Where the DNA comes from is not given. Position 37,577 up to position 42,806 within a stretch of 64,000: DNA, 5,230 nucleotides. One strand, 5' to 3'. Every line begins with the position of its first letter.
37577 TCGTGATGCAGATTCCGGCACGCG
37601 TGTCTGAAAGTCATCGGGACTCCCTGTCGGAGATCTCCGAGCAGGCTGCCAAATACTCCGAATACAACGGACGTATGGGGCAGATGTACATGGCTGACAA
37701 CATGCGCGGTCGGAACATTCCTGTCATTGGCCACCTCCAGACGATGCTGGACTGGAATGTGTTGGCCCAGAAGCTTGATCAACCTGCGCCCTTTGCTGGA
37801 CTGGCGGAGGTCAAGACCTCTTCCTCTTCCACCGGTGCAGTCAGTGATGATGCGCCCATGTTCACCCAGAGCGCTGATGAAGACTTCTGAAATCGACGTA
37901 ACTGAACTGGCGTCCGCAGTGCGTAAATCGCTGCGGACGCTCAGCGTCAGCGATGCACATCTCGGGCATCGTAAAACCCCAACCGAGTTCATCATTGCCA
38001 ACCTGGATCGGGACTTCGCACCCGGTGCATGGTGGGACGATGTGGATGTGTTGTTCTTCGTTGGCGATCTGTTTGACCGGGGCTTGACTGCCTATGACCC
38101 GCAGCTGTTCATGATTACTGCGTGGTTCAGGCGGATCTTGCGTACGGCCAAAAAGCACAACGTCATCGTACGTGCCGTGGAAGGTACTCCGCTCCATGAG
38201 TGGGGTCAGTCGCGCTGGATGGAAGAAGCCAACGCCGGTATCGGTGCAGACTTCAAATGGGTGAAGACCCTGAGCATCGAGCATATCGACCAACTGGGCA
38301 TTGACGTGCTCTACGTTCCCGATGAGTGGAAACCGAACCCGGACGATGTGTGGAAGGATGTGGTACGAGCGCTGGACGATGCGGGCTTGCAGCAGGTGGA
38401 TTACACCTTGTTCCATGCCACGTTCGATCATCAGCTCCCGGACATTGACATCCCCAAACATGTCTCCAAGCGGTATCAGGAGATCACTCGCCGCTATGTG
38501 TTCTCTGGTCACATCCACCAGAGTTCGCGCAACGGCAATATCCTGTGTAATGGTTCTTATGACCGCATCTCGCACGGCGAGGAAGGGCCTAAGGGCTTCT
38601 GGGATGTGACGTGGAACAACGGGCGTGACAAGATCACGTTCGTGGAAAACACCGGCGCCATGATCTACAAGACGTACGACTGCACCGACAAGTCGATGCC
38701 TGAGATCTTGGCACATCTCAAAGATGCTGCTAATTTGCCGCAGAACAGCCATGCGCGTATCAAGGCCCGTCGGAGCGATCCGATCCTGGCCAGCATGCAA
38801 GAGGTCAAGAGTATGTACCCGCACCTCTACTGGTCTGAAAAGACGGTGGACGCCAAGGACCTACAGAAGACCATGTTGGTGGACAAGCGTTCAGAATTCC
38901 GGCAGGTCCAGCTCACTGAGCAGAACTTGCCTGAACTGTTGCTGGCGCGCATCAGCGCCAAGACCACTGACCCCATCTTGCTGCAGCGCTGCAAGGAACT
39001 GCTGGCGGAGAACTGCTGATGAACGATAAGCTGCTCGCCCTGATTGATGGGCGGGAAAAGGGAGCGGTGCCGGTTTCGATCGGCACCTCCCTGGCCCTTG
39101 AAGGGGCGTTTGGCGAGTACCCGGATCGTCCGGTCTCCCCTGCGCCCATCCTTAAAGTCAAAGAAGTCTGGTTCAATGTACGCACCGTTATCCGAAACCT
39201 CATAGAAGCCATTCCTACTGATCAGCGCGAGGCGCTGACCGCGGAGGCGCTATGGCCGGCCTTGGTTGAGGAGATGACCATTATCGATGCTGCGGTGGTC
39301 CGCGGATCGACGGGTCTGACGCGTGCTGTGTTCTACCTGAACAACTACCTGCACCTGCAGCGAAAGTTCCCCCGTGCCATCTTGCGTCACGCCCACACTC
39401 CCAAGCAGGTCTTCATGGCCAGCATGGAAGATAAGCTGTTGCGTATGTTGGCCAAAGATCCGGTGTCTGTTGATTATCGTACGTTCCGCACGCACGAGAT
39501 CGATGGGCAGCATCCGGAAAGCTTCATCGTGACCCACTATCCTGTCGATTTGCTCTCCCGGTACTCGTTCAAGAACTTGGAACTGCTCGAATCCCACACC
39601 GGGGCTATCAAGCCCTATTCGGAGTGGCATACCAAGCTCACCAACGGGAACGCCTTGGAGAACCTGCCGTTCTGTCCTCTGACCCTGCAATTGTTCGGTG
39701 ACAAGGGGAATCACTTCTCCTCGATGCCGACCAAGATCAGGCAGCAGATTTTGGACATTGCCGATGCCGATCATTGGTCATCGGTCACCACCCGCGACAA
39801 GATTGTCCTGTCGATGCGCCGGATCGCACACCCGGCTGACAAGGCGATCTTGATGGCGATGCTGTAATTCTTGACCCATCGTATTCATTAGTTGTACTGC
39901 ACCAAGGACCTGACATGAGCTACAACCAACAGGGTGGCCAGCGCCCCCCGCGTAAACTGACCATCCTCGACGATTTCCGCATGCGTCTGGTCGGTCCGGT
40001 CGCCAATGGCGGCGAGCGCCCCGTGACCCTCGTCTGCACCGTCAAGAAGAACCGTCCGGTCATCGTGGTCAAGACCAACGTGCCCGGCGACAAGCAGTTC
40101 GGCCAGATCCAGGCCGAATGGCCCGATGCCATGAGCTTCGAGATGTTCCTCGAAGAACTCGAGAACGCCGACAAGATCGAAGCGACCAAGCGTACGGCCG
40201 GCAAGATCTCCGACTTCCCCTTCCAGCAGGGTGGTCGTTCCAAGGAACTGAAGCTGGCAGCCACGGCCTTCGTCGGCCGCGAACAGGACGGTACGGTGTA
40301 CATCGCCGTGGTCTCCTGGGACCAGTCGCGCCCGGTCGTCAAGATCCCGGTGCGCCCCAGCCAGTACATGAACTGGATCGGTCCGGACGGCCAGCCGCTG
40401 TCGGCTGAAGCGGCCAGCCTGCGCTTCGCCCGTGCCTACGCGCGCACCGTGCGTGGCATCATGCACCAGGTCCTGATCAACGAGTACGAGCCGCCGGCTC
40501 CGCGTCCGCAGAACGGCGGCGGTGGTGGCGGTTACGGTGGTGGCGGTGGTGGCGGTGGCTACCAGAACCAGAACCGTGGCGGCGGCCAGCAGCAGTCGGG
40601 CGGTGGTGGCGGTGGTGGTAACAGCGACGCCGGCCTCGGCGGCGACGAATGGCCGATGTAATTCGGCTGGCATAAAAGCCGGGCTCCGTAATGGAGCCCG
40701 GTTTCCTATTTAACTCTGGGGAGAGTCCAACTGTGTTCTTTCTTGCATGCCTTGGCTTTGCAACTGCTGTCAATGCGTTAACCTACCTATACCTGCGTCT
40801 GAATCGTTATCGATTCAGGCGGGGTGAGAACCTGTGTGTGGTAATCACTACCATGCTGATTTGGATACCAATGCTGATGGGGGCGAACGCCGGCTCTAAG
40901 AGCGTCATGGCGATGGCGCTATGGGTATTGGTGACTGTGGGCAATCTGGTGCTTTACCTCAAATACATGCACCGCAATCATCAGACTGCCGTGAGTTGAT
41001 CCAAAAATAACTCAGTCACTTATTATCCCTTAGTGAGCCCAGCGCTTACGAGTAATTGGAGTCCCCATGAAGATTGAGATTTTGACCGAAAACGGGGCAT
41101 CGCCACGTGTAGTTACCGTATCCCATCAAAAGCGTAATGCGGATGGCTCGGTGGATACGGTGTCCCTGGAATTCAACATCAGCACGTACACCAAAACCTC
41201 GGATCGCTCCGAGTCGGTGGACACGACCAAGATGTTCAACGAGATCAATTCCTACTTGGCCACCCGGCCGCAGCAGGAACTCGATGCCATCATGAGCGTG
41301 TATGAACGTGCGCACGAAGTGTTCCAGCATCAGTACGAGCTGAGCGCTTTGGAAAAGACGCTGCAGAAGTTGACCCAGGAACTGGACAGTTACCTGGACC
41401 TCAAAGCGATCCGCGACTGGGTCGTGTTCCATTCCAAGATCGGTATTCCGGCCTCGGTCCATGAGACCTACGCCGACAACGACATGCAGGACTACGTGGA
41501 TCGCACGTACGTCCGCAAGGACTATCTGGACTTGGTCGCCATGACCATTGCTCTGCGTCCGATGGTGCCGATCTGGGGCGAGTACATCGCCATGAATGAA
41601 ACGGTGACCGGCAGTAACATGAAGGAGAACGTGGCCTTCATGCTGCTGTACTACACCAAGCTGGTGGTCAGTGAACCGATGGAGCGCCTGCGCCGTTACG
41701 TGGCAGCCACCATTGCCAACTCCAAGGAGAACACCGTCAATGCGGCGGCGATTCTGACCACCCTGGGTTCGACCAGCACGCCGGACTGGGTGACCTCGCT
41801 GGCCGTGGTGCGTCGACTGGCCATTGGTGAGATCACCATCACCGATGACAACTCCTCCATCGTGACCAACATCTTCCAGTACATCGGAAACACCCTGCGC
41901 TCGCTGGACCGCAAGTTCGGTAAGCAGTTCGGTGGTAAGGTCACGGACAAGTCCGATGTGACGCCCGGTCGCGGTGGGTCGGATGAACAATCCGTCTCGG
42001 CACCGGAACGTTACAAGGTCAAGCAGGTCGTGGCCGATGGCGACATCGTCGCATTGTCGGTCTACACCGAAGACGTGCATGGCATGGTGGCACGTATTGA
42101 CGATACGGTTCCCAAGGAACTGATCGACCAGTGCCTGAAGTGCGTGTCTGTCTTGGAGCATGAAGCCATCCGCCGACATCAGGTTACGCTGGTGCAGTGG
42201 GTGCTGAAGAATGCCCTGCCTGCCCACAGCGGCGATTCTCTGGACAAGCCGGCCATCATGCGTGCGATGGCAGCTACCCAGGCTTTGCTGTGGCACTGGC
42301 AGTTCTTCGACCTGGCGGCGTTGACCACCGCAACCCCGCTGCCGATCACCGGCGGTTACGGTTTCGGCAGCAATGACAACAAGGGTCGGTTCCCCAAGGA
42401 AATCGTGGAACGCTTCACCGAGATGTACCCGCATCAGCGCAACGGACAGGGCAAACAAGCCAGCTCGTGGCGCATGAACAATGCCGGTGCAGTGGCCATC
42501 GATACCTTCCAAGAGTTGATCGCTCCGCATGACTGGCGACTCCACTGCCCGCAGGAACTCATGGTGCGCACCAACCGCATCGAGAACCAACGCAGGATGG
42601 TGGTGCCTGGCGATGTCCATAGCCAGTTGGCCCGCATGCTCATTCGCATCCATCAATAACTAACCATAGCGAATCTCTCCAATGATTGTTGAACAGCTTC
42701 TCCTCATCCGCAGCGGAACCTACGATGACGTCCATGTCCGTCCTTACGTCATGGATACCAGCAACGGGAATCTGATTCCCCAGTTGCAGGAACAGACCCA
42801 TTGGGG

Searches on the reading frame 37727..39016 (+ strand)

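Call 92: search_protein_families(library=pfam, proteins=[window:37727-39016:+], max_evalue=0.01)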
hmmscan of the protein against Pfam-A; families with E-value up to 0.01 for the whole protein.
window:37727-39016:+ (430 aa): 1 family
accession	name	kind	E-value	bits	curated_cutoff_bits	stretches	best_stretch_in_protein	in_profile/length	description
PF00149.33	Metallophos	-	0.0078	17.1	21.5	0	70-265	2-190/191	Calcineurin-like phosphoesterase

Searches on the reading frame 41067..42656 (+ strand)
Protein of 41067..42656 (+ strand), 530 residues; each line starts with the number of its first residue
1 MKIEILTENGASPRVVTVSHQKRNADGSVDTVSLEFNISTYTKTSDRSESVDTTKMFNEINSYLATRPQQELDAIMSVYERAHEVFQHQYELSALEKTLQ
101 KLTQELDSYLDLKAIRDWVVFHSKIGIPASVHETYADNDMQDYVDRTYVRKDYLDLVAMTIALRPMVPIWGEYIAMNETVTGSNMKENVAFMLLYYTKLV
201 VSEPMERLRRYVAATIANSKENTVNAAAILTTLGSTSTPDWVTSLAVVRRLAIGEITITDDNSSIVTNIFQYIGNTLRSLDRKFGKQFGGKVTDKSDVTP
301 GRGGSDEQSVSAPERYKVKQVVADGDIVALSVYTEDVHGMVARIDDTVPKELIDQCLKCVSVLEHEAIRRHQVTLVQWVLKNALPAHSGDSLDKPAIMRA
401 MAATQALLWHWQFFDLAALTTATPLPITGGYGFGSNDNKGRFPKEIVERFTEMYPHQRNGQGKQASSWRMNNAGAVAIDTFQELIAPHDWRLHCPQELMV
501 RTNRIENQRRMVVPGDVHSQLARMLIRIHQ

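Call 92: search_protein_families(library=pfam, proteins=[window:41067-42656:+], max_evalue=0.01)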
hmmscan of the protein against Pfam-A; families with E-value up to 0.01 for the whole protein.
window:41067-42656:+ (530 aa): 1 family
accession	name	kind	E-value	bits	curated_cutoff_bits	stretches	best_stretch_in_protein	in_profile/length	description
PF08341.16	TED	-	0.00064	20.6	22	1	374-412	32-70/102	Thioester domain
